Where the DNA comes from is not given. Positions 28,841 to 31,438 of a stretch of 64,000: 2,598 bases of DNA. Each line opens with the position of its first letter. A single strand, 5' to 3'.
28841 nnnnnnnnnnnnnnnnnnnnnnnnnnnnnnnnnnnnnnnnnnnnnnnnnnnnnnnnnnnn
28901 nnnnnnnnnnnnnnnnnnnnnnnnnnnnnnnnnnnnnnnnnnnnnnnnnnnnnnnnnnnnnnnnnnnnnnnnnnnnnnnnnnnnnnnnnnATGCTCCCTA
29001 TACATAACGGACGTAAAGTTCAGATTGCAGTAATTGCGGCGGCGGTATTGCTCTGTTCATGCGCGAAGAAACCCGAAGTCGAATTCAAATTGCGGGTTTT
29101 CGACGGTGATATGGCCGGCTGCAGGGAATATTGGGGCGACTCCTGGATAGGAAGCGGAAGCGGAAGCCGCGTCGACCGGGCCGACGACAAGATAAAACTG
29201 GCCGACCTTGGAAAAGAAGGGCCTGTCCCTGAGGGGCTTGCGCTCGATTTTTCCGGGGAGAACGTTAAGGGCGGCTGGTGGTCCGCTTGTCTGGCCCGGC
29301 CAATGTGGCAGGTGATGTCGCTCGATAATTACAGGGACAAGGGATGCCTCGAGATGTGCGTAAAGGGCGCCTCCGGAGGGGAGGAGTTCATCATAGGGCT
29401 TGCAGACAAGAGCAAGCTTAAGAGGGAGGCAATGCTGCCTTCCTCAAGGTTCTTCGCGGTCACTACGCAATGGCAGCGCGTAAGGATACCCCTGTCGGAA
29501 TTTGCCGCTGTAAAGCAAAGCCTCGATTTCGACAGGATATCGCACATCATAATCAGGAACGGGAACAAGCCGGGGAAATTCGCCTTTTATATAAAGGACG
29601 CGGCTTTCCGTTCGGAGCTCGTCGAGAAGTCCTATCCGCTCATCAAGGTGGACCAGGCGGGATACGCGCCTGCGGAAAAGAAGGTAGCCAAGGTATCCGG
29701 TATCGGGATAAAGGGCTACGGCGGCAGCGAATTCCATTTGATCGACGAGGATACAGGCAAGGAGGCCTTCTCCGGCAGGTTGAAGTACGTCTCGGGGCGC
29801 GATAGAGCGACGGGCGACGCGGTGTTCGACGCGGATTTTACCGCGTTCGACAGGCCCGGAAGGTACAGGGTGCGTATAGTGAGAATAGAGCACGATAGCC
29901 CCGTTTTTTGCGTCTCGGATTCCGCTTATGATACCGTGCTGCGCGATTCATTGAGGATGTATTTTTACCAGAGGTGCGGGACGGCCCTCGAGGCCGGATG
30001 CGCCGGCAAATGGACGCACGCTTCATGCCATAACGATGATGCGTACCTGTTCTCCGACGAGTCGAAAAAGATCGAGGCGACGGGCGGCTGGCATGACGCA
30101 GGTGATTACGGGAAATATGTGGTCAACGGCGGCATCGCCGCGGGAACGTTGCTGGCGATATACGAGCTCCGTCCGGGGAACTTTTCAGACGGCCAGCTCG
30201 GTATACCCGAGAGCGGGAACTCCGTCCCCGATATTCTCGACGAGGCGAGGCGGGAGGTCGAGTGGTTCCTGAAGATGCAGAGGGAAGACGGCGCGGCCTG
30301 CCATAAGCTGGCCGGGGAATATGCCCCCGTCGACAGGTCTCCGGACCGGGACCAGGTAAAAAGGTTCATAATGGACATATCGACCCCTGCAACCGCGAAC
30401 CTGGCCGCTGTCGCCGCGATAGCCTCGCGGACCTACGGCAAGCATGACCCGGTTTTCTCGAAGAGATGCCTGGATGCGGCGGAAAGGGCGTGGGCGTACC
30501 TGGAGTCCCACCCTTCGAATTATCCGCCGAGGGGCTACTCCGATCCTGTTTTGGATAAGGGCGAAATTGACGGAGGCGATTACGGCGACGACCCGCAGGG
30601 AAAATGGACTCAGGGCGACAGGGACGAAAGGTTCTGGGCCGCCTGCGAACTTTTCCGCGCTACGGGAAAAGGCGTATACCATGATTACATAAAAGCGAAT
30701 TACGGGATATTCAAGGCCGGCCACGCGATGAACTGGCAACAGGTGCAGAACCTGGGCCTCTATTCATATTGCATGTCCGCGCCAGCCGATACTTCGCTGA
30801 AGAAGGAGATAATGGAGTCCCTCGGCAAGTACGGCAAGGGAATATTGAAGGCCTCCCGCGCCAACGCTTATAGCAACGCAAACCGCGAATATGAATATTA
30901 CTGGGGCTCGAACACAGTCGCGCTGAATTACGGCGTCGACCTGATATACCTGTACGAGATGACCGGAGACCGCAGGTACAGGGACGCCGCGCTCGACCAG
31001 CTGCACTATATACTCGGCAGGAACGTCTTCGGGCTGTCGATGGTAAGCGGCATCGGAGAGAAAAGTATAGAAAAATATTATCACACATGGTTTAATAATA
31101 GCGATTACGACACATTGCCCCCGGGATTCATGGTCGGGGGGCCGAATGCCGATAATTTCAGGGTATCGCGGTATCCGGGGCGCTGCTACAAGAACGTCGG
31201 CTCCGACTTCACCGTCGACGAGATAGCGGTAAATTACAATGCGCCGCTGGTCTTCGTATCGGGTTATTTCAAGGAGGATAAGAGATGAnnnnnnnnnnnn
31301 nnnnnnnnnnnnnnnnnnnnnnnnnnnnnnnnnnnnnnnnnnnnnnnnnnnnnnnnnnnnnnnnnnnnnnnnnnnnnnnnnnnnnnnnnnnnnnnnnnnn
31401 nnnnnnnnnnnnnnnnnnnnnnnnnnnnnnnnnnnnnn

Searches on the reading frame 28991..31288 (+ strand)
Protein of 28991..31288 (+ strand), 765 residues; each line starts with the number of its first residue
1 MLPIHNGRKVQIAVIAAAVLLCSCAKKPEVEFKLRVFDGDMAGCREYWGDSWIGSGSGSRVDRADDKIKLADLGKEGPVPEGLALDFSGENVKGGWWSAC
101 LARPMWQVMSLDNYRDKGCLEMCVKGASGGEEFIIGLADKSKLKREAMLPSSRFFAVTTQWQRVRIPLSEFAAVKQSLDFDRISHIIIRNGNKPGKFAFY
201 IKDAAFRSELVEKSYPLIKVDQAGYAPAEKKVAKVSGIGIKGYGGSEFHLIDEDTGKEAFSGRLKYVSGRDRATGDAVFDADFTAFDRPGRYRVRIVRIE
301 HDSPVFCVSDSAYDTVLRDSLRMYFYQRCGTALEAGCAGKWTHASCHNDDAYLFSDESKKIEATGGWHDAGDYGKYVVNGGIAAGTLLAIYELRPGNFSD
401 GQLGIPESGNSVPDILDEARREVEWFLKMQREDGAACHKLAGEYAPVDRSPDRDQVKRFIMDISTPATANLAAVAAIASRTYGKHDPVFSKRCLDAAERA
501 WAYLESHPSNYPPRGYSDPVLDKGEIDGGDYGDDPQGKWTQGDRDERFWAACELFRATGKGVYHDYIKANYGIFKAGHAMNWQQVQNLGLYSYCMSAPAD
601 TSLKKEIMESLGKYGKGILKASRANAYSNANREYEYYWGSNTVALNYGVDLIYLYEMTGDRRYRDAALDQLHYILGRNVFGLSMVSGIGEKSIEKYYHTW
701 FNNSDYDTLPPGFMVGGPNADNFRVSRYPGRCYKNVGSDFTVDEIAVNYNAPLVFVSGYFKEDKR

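Call 9: search_protein_families(library=pfam, proteins=[window:28991-31288:+], max_evalue=0.0001)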
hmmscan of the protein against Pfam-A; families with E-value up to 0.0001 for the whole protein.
window:28991-31288:+ (765 aa): 3 families
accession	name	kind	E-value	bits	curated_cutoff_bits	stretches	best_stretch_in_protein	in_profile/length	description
PF00759.25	Glyco_hydro_9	-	1.6e-84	285.3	27.7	1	313-756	1-443/444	Glycosyl hydrolase family 9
PF21582.3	CBM30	-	3.6e-19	69.8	27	1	90-204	48-166/170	Carbohydrate binding domain 30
PF02927.20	CelD_N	-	1.1e-14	55.3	24.6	1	215-296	3-81/86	Cellulase N-terminal ig-like domain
